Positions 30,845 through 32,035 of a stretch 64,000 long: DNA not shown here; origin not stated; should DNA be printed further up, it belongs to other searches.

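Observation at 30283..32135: AT-rich islet carrying a beta-class DNA methyltransferase and an unrecognisable partner: a possible minimal or novel R-M/defence module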

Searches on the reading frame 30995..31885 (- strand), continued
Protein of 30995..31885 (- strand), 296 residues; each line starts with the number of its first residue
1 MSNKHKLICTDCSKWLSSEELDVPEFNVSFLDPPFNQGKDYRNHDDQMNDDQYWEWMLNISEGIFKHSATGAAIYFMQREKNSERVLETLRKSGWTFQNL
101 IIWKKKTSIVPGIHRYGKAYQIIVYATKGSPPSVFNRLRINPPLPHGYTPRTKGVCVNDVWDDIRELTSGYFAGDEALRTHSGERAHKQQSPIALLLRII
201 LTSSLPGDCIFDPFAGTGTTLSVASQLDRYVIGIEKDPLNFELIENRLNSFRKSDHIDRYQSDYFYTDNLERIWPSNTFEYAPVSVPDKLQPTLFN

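Call 68: search_protein_families(library=padloc, proteins=[L020:8944-9795:+, L021:6907-7797:+], max_evalue=1)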
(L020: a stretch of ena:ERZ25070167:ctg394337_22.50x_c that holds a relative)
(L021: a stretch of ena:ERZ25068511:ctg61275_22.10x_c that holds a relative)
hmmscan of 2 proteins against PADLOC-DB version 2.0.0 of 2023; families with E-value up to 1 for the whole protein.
L020:8944-9795:+ (283 aa): 0 families

L021:6907-7797:+ (296 aa): 0 families

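Call 69: search_solved_structures(query=L020:8944-9795:+, max_evalue=1)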
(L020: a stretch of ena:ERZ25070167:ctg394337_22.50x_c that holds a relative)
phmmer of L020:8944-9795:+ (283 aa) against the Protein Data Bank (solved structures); distinct sequences matched with E-value up to 1: 0.

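Call 71: find_related_loci(query=A5, collection=metagenome_contigs, flank=4000)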
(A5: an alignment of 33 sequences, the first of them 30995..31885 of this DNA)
Query A5 (296 aa) in metagenome_contigs; peptide patterns used: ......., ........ (x = any residue, [..] = any of these).
600 stretches matched a pattern (row limit reached: there are more); 527 encode a relative of the query (tblastn E <= 1e-3); the best 80 are kept; 80 distinct loci.
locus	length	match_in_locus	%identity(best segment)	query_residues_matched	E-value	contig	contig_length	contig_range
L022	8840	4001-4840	59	5-284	5e-117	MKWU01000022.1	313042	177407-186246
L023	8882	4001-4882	58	2-295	5e-110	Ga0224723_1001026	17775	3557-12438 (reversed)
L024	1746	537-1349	60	7-278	3e-115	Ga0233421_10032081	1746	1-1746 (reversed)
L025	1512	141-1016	55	3-295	2e-115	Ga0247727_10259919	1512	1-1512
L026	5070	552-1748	58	6-282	1e-107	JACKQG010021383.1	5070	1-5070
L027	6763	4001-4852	57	6-290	5e-107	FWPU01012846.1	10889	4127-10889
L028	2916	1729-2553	60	2-277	2e-110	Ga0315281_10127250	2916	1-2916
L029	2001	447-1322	57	3-295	2e-113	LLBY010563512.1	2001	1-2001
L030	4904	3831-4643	60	2-274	2e-107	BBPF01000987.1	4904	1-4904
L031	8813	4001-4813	60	2-274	4e-107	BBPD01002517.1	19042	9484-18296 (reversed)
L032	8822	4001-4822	59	4-278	1e-106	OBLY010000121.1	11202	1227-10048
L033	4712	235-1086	57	6-290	4e-107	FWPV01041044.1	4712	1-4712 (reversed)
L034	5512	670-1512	58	5-280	6e-107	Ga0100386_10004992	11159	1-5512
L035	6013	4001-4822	60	6-280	7e-107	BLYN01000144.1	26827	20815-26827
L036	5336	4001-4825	57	1-274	2e-106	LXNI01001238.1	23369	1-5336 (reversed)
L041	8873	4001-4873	56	6-295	3e-106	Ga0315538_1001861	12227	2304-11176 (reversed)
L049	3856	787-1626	60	1-280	2e-106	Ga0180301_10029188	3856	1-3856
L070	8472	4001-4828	56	6-276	1e-103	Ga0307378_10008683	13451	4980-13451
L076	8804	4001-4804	60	5-273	4e-103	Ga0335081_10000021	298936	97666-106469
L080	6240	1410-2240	57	6-277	3e-103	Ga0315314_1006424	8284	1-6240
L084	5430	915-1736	58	1-275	2e-103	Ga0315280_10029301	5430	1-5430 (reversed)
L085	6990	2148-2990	58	9-289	2e-103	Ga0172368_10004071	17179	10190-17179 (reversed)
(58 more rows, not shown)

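Call 74: search_protein_families(library=ncbifam, proteins=[L020:8944-9795:+, L021:6907-7797:+, L022:4864-5727:+, L031:4882-5715:+], max_evalue=1)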
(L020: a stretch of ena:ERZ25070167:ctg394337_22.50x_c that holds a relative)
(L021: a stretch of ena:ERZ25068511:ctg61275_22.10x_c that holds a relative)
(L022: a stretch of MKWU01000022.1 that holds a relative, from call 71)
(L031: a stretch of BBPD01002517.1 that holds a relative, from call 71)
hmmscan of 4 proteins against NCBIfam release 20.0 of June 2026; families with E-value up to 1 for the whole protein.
L020:8944-9795:+ (283 aa): 0 families

L021:6907-7797:+ (296 aa): 0 families

L022:4864-5727:+ (287 aa): 1 family
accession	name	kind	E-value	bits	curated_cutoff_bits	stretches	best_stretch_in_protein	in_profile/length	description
NF009812.0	PRK13297.1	equivalog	0.062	12.4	624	1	96-208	170-273/364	tRNA CCA-pyrophosphorylase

L031:4882-5715:+ (277 aa): 0 families

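Call 81: search_dna_similar(query=L031:4882-5715:+, collection=plasmids, mode=protein, max_rows=10, max_evalue=0.001)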
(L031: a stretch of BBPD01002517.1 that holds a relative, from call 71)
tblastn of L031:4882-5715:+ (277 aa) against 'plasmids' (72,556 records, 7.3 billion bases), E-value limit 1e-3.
No match.

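Call 84: search_solved_structures(query=A6, max_evalue=10)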
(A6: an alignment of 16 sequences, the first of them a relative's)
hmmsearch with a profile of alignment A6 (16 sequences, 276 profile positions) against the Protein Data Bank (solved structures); distinct sequences matched with E-value up to 10: 1.
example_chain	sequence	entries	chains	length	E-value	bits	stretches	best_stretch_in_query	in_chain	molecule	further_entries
7oh2_A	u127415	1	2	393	1.3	11.6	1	209-270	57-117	Alkanesulfonate monooxygenase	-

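Call 85: search_protein_families(library=pfam, alignment_id=A6, max_evalue=1)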
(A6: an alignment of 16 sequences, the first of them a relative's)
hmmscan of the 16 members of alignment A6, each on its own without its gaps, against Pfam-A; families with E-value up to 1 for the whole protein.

A. member 1, L031:4882-5715:+ (277 aa): 0 families

B. families by the number of members that match (of 16 scanned): 9 families
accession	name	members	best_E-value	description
PF15824.10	SPATA9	1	0.026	Spermatogenesis-associated protein 9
PF04084.20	RecA-like_ORC2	1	0.051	Origin recognition complex subunit 2 RecA-like domain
PF25371.1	DUF7884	1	0.078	Domain of unknown function (DUF7884)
PF18365.6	PI_PP_C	1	0.08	Phosphoinositide phosphatase C-terminal domain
PF07574.19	SMC_Nse1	1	0.12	Nse1 non-SMC component of SMC5-6 complex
PF24966.2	Ig_TR130_2nd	1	0.12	TR130 second Ig-like domain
PF02201.23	SWIB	1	0.13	SWIB/MDM2 domain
PF07921.17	Fibritin_C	1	0.16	Fibritin C-terminal region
PF23054.1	UBA_N4BP1_C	1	0.22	N4BP1, C-terminal UBA domain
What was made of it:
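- It has no Pfam, NCBIfam, PADLOC or PDB match (calls 68, 69, 74, 84, 85).
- Tried and rejected: Naming the ~277-aa endonuclease-like family through Pfam, NCBIfam, PADLOC, PDB and plasmid tblastn: no match (calls 68, 69, 74, 81, 84, 85).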

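Call 98: search_protein_families(library=pfam, proteins=[L026:1404-2309:+, L041:4931-6640:+, L049:1652-2434:+, L070:5045-6112:+, L076:4934-5851:+, L080:2301-2864:+, L032:5119-5559:+, L084:2153-3004:+, L085:3571-4329:+], max_evalue=0.01)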
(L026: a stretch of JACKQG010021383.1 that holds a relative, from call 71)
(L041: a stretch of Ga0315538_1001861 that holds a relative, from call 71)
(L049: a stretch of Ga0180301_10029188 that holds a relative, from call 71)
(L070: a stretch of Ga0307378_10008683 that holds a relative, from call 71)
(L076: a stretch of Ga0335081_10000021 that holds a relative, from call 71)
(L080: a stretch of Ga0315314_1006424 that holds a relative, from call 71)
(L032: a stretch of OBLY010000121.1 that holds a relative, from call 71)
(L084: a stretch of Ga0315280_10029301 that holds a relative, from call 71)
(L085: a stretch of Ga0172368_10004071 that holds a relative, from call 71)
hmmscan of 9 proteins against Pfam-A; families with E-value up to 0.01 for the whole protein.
L026:1404-2309:+ (301 aa): 7 families
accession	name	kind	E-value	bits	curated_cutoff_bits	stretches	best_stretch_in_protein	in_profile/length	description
PF01555.25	N6_N4_Mtase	-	3.9e-37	128.8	26.7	2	13-112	121-220/221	DNA methylase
PF02086.21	MethyltransfD12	-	1.9e-05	25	22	1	61-119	8-67/253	D12 class N6 adenine-specific DNA methyltransferase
PF08241.18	Methyltransf_11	-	3.3e-05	24.9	21.2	0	82-216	5-95/95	Methyltransferase domain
PF13847.12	Methyltransf_31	-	0.00017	21.7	27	1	72-223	2-124/145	Methyltransferase domain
PF02384.22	N6_Mtase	-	0.00032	20.6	20.4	1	58-172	31-148/311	N-6 DNA Methylase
PF01170.24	UPF0020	-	0.0013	18.9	22.3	0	52-166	7-138/197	RMKL-like, methyltransferase domain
PF13649.12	Methyltransf_25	-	0.0017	19.4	27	0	77-122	1-50/97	Methyltransferase domain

L041:4931-6640:+ (569 aa): 3 families
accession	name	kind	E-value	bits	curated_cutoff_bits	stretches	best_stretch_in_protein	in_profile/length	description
PF00239.26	Resolvase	-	2.5e-40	138.4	23.3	1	4-153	2-145/145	Resolvase, N terminal domain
PF07508.19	Recombinase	-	5.4e-19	68.8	21.1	1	173-254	1-97/102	Recombinase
PF13408.12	Zn_ribbon_recom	-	2.6e-15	57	25.3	1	272-338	2-58/58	Recombinase zinc beta ribbon domain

L049:1652-2434:+ (260 aa): 1 family
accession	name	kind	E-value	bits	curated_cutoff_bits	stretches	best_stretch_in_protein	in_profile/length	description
PF00730.31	HhH-GPD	-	0.0014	19.4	26.2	1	75-201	20-101/108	HhH-GPD superfamily base excision DNA repair protein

L070:5045-6112:+ (355 aa): 1 family
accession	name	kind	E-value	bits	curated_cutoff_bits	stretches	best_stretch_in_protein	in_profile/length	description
PF13567.11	DUF4131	-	0.0025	17.9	31.6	1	23-85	6-56/165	Domain of unknown function (DUF4131)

L076:4934-5851:+ (305 aa): 19 families
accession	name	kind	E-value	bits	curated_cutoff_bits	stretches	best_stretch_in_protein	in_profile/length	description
PF17827.6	PrmC_N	-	4.2e-22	78.9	23.4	1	23-93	1-71/71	PrmC N-terminal domain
PF05175.20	MTS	-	4.8e-14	52.8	23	1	130-219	27-112/170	Methyltransferase small domain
PF13847.12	Methyltransf_31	-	1.4e-13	51.2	27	1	133-222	2-82/145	Methyltransferase domain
PF06325.19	PrmA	-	1.3e-08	35.1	22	1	132-212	160-233/296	Ribosomal protein L11 methyltransferase (PrmA)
PF13649.12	Methyltransf_25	-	3.5e-08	34.5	27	1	138-212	1-71/97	Methyltransferase domain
PF01170.24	UPF0020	-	1.1e-06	28.9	22.3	1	158-215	76-131/197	RMKL-like, methyltransferase domain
PF09445.16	Methyltransf_15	-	1.7e-06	28.1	22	1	138-228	4-94/165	RNA cap guanine-N2 methyltransferase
PF03602.21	Cons_hypoth95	-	5.9e-06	26.5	24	1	112-222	22-130/182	Conserved hypothetical protein 95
PF02475.24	TRM5-TYW2_MTfase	-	1.3e-05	25.7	28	1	127-218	29-117/164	TRM5/TYW2 methyltransferase domain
PF07669.17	Eco57I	-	2.4e-05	24.9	25.3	1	177-223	53-92/171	Eco57I restriction-modification methylase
PF08242.18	Methyltransf_12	-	3.7e-05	24.8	30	1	139-212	1-72/98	Methyltransferase domain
PF10294.15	Methyltransf_16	-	4.4e-05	23.7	21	1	129-230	41-145/174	Lysine methyltransferase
PF02384.22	N6_Mtase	-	0.00012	22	20.4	1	122-219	34-139/311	N-6 DNA Methylase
PF08241.18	Methyltransf_11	-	0.00034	21.6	21.2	1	139-212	1-67/95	Methyltransferase domain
PF13679.12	Methyltransf_32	-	0.00087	19.7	27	1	115-199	6-94/143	Methyltransferase domain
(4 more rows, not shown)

L080:2301-2864:+ (187 aa): 1 family
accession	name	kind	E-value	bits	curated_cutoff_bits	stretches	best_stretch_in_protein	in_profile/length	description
PF00174.25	Oxidored_molyb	-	7.4e-41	140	24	1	23-169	2-169/169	Oxidoreductase molybdopterin binding domain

L032:5119-5559:+ (146 aa): 0 families

L084:2153-3004:+ (283 aa): 1 family
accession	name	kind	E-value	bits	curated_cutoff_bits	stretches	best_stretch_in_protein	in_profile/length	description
PF02086.21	MethyltransfD12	-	1.1e-44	153.5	22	1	11-250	1-253/253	D12 class N6 adenine-specific DNA methyltransferase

L085:3571-4329:+ (252 aa): 1 family
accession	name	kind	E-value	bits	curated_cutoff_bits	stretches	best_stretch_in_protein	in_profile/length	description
PF02086.21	MethyltransfD12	-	3.5e-27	96.2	22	2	68-207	103-252/253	D12 class N6 adenine-specific DNA methyltransferase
